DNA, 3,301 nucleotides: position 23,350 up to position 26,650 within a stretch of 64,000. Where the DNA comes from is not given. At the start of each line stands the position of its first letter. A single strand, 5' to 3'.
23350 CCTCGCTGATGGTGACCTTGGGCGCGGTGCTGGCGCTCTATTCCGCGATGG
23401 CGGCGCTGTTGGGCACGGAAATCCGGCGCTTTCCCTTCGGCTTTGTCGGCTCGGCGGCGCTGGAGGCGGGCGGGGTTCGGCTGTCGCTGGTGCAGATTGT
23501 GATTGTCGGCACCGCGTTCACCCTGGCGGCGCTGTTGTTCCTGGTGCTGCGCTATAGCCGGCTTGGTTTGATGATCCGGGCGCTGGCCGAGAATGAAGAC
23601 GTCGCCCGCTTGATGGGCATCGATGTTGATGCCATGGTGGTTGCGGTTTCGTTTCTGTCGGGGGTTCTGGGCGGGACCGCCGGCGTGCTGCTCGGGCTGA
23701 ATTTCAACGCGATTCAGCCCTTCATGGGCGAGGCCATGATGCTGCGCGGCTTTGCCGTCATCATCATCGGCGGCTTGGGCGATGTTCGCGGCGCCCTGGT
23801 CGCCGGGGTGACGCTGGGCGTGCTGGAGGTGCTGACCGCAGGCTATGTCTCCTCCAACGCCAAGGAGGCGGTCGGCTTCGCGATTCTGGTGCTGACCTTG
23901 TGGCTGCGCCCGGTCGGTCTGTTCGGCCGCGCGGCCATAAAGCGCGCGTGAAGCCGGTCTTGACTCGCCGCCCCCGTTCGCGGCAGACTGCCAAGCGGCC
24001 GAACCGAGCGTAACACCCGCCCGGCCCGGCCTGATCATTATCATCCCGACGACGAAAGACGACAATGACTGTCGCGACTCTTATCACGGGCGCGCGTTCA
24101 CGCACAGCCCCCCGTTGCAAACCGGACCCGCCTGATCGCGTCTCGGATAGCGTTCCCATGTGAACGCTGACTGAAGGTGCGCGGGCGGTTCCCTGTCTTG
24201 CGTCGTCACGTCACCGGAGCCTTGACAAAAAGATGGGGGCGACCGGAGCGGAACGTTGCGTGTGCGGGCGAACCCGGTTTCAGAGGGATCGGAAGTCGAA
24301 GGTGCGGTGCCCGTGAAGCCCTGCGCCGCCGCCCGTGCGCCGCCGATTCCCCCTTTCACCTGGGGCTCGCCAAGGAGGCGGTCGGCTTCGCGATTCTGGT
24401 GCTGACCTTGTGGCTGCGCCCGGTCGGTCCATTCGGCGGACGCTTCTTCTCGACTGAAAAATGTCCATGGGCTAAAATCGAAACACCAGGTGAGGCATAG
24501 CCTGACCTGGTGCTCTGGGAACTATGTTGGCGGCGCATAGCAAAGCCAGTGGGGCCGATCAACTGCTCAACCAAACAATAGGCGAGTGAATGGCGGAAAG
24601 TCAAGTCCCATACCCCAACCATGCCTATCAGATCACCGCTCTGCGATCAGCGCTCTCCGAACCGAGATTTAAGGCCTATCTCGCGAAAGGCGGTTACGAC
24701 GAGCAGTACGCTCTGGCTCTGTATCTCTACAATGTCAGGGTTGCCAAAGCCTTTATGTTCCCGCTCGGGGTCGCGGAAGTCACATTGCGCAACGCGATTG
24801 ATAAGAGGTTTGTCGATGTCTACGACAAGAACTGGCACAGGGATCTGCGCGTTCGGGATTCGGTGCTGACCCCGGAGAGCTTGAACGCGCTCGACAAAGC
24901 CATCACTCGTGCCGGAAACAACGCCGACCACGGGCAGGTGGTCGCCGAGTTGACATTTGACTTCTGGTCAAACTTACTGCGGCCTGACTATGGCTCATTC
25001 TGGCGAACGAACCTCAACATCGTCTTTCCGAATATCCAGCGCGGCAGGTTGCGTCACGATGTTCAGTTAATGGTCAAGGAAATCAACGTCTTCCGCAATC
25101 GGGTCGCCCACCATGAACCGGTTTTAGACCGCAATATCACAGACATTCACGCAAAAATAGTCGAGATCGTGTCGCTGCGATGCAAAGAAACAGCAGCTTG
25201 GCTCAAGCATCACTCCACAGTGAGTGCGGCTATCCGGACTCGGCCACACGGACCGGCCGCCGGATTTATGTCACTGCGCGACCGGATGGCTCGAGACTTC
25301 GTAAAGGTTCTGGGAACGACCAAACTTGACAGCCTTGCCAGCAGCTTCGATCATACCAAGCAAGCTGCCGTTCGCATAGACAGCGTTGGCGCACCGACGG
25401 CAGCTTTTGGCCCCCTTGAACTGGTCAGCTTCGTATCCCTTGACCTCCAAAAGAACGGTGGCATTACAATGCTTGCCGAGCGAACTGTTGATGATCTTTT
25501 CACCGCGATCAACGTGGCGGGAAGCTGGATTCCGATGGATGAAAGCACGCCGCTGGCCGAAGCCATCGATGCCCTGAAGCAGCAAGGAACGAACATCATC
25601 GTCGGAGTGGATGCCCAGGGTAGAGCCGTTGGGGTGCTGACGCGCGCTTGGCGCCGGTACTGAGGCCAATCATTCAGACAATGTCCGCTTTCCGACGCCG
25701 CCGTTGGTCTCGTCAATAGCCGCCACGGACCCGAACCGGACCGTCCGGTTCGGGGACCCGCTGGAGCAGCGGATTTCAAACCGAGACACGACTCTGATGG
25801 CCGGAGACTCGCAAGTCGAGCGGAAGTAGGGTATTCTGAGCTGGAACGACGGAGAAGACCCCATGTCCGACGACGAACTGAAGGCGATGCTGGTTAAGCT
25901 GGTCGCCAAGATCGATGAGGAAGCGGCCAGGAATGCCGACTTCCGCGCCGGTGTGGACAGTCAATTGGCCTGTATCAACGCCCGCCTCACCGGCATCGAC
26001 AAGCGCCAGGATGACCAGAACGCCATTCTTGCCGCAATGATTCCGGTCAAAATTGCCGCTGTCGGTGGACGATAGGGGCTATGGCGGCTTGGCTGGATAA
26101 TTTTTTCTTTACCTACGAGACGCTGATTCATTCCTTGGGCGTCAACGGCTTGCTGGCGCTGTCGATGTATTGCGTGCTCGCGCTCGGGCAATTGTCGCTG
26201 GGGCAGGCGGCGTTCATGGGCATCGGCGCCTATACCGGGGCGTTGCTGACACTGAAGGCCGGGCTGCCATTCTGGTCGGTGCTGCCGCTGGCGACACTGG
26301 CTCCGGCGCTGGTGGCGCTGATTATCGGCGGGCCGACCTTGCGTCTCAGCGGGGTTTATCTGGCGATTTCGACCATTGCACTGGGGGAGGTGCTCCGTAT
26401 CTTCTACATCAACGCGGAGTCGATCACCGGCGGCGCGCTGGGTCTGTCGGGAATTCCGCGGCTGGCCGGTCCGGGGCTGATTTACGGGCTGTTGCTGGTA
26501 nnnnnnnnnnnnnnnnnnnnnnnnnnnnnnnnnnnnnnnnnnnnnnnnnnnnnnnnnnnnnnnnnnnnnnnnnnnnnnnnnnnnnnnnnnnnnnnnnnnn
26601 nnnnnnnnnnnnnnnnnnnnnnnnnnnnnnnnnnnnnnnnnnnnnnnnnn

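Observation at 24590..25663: Abi_2/HEPN abortive-infection-type domain fused to a CBS (Bateman) pair: candidate ligand-gated defence RNase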

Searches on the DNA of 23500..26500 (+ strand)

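Call 21: search_rna_families(source=window, start=23500, end=26500, threshold=evalue, max_evalue=1)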
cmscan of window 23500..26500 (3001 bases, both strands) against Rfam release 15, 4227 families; matches with E-value up to 1: 0.
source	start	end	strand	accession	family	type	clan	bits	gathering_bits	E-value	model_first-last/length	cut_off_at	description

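Call 55: search_rna_families(source=window, start=24420, end=24620, threshold=evalue, max_evalue=10, show_alignments=3)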
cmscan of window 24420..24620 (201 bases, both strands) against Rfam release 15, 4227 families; matches with E-value up to 10: 3.
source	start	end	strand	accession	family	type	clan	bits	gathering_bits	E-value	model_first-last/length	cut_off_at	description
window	24478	24520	+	RF03526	mir-7177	Gene; miRNA;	-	16.3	86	0.58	1-71/71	no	mir-7177 microRNA precursor family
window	24449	24555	+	RF00377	snoU6-53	Gene; snRNA; snoRNA; CD-box;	-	15.7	36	0.44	1-110/110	no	Small nucleolar RNA U6-53/MBII-28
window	24540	24595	-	RF01130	sR46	Gene; snRNA; snoRNA; CD-box;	-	11.4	50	2.1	1-56/56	no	Small nucleolar RNA sR46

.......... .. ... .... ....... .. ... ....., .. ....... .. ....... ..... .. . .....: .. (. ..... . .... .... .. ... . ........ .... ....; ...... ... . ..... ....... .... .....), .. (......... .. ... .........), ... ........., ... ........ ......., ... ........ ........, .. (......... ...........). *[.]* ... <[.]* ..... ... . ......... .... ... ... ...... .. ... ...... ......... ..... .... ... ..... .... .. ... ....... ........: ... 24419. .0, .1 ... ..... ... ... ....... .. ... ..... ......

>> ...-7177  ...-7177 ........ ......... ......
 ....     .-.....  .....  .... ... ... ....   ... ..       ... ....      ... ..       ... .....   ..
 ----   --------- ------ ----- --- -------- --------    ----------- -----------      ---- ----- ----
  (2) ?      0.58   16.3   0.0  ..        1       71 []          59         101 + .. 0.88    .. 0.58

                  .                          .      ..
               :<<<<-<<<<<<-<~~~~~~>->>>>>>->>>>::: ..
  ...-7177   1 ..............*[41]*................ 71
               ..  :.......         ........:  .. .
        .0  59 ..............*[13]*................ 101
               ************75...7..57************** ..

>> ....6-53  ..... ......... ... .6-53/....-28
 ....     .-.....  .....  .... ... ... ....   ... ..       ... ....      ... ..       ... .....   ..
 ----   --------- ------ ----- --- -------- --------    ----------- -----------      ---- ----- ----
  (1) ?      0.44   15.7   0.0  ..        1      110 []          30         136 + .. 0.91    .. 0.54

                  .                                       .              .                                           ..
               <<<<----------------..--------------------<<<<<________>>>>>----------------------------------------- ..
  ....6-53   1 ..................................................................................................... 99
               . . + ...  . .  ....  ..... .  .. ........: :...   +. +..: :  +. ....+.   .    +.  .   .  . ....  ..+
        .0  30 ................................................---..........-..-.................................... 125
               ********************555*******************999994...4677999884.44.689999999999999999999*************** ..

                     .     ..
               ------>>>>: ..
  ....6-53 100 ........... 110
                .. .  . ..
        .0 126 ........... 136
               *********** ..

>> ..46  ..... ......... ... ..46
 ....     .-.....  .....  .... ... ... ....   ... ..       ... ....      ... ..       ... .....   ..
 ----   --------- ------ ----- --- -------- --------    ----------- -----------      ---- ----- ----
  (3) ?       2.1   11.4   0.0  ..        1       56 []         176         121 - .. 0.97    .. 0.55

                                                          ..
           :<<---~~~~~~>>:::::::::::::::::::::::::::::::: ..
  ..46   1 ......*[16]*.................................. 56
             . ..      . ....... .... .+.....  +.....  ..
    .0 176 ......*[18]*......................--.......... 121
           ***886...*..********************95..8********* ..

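Call 58: build_rna_model(alignment_id=A3, structure=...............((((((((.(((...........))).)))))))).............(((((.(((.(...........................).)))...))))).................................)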
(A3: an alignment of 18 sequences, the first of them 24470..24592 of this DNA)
Model R1 built from alignment A3 (18 sequences, 147 columns); structure: as given.
model positions 125; base pairs 20; branch points 1; effective number of sequences 2.36; information 0.59 bits per position. Calibrated on 0.2 Mb of random sequence (short: E-values are rough).
structure used (alignment columns):
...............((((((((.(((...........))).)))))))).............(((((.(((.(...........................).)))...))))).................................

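Call 59: search_with_rna_model(model_id=R1, sources=[window, L001, L002, L003, L004, L005, L006, L007, L008, L009, L010, L011, L012, L013, L014, L015, L016, L017, L018, L019, L020, L021, L022, L023, L024, L025, L026, L027, L028, L029, L030, L031, L032, L033, L034, L035, L036, L037, L038, L039, L040, L041, L042, L043, L044, L045, L046, L047, L048, L049, L050, L051, L052, L053, L054, L055, L056, L057, L058, L059, L060, L061, L062, L063, L064, L065, L066, L067, L068, L069, L070, L071, L072, L073, L074, L075, L076, L077, L078, L079, L080, L081, L082, L083, L084, L085, L089, L090], max_evalue=1, make_alignment=true)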
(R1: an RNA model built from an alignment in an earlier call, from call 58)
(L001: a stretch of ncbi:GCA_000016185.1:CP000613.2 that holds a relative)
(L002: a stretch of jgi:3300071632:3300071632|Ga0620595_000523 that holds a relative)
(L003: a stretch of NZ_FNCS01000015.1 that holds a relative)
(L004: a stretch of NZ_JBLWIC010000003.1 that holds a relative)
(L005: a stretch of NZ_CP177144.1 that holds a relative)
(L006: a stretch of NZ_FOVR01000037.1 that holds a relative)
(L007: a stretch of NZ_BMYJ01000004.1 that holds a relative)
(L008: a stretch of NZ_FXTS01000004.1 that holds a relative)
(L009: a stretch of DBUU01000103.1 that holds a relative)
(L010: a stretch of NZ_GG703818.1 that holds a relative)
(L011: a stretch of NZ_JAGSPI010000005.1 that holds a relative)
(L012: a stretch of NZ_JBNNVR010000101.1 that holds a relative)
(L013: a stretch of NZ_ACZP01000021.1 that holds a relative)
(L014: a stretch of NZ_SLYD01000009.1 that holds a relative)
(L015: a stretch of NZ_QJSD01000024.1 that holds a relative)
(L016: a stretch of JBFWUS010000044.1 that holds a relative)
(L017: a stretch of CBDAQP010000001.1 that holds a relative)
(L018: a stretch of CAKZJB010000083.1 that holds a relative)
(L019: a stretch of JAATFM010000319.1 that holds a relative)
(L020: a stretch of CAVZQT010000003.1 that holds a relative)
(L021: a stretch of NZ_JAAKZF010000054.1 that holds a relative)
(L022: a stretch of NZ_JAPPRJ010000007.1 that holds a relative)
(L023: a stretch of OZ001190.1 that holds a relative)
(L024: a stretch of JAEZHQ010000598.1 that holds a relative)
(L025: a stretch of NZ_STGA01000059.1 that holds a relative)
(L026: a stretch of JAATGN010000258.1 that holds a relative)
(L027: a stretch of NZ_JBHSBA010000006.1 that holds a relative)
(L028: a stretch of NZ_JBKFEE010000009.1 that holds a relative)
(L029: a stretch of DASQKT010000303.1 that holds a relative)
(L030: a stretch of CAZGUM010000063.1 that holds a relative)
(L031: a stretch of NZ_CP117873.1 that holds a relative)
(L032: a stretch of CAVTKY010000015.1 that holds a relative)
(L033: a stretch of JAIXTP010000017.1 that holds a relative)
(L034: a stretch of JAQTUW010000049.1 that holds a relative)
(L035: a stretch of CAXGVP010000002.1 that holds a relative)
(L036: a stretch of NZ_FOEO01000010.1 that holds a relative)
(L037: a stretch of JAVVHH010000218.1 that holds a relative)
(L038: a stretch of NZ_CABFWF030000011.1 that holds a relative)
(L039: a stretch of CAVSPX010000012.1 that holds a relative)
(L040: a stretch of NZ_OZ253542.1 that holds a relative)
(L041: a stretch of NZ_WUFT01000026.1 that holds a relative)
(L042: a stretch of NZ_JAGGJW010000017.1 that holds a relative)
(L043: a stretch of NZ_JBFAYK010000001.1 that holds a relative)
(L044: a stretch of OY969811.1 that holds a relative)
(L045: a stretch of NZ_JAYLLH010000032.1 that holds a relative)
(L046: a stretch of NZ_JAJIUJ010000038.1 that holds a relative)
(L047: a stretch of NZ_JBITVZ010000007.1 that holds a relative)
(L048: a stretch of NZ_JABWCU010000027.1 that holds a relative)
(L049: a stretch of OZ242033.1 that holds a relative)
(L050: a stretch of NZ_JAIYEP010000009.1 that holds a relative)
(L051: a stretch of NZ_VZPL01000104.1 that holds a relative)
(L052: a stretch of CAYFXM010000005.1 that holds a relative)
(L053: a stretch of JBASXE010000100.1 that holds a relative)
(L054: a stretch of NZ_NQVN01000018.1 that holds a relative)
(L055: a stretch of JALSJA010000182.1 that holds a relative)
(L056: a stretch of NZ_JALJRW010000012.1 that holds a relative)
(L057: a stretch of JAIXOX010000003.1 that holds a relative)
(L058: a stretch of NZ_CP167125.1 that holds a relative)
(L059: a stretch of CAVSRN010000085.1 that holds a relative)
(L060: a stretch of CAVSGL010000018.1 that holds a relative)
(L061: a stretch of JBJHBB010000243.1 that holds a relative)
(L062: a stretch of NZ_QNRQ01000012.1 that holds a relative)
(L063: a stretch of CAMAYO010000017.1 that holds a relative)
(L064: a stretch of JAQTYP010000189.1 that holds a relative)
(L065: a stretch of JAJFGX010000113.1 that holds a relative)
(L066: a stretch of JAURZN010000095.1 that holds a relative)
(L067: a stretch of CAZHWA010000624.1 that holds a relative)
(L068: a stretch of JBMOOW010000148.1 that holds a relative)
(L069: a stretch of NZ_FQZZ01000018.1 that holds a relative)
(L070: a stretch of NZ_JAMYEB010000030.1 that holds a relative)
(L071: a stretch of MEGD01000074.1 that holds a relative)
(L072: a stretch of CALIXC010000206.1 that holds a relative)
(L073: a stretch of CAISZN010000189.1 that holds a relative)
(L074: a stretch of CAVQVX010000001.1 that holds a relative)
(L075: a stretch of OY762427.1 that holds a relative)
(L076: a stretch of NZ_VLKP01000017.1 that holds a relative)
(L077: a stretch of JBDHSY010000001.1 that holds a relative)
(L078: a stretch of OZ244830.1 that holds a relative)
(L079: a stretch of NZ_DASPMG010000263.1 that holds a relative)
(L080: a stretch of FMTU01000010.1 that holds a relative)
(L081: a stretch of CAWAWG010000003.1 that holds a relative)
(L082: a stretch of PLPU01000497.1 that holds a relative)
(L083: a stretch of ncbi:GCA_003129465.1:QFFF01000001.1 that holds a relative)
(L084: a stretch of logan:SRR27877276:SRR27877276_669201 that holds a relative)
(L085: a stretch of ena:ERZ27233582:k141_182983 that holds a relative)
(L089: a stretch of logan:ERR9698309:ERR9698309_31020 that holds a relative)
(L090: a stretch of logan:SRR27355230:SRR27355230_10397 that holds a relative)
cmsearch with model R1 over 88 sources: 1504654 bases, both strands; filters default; matches with E-value up to 1: 26.
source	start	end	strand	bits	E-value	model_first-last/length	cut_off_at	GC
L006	1616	1738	+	119.1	9.2e-30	1-125/125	no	0.54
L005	9880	10003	+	117.9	2e-29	1-125/125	no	0.59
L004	7879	8002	+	117.6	2.4e-29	1-125/125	no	0.59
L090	9467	9589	+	112.7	6.3e-28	1-125/125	no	0.51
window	24471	24592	+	112.6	6.4e-28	1-125/125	no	0.53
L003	9882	10003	+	111.9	1e-27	1-125/125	no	0.57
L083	9881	10003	+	111.8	1.1e-27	1-125/125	no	0.53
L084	333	455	+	111.8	1.1e-27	1-125/125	no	0.53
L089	1960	2081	+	111.3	1.6e-27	1-125/125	no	0.54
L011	9876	10003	+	111.1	1.7e-27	1-125/125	no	0.48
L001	8597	8720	+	109.5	5e-27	1-125/125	no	0.56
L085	9883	10003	+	108.4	1e-26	1-125/125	no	0.55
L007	9882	10003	+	106.5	3.6e-26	1-125/125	no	0.54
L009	9879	10003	+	100.1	2.3e-24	1-125/125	no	0.42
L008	9870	10003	+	99.6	3.2e-24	1-125/125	no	0.46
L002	9869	10003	+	97.5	1.2e-23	1-125/125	no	0.56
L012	624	746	+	93.6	1.7e-22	1-125/125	no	0.54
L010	9881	10003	+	92.9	2.6e-22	1-125/125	no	0.46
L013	9877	10003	+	89.4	2.5e-21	1-125/125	no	0.43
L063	3079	3177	+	35.9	4.3e-06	1-125/125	no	0.49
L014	9905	10003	+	34.4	1.1e-05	1-125/125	no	0.68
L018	9906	10003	+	31.9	5.8e-05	1-125/125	no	0.52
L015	9907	10003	+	31.9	5.8e-05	1-125/125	no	0.52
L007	9864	9936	-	25.2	0.0047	1-125/125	no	0.55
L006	1598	1670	-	20.3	0.12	1-125/125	no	0.47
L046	9769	9868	+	17.7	0.63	1-125/125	no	0.54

Alignment A4: 26 matches aligned to the model, 172 columns, each read 5' to 3' on its own strand. Consensus structure (alignment columns), stored with it:
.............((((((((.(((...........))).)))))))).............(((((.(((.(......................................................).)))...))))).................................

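Call 61: search_rna_families(sources=[L067, L061, L037, L064, L053, L071, L051, L024, L026, L029, L082, L068, L019, L006], threshold=gathering)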
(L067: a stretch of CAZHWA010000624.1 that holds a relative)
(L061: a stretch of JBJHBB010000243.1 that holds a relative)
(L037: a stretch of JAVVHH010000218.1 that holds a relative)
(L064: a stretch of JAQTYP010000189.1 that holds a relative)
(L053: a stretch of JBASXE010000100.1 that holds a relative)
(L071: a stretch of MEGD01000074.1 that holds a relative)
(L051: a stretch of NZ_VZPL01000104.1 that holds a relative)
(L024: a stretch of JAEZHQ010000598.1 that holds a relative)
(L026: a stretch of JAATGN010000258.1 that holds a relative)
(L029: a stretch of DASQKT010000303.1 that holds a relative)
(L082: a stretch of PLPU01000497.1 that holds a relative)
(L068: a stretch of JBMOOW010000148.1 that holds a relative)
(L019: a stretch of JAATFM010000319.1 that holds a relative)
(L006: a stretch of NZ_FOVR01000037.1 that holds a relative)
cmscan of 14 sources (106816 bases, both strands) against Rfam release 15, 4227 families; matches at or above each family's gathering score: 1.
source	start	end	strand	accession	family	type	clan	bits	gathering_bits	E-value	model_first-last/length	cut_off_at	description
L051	1774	1866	+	RF01695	C4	Gene; antisense;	CL00128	66.9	45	1.4e-10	1-87/87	no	C4 antisense RNA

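Call 79: search_with_rna_model(model_id=R1, sources=[L171, L172, L086, L087, L088], max_evalue=0.01, show_alignments=1)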
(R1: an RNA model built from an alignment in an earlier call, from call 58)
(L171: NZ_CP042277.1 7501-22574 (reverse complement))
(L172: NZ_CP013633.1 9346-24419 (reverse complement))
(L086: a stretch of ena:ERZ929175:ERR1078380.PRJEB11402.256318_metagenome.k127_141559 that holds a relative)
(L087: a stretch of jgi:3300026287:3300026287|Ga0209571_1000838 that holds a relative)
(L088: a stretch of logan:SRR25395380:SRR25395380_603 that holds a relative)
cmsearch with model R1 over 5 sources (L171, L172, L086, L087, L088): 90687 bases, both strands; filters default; matches with E-value up to 0.01: 5.
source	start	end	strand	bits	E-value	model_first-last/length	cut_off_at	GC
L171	6882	7003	+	110.8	1.3e-28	1-125/125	no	0.5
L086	9883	10003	+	108.4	6.2e-28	1-125/125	no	0.55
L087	9883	10003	+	108.4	6.2e-28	1-125/125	no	0.55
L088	7270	7390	+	108.4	6.2e-28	1-125/125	no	0.55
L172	6882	7003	+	105.2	5.1e-27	1-125/125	no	0.52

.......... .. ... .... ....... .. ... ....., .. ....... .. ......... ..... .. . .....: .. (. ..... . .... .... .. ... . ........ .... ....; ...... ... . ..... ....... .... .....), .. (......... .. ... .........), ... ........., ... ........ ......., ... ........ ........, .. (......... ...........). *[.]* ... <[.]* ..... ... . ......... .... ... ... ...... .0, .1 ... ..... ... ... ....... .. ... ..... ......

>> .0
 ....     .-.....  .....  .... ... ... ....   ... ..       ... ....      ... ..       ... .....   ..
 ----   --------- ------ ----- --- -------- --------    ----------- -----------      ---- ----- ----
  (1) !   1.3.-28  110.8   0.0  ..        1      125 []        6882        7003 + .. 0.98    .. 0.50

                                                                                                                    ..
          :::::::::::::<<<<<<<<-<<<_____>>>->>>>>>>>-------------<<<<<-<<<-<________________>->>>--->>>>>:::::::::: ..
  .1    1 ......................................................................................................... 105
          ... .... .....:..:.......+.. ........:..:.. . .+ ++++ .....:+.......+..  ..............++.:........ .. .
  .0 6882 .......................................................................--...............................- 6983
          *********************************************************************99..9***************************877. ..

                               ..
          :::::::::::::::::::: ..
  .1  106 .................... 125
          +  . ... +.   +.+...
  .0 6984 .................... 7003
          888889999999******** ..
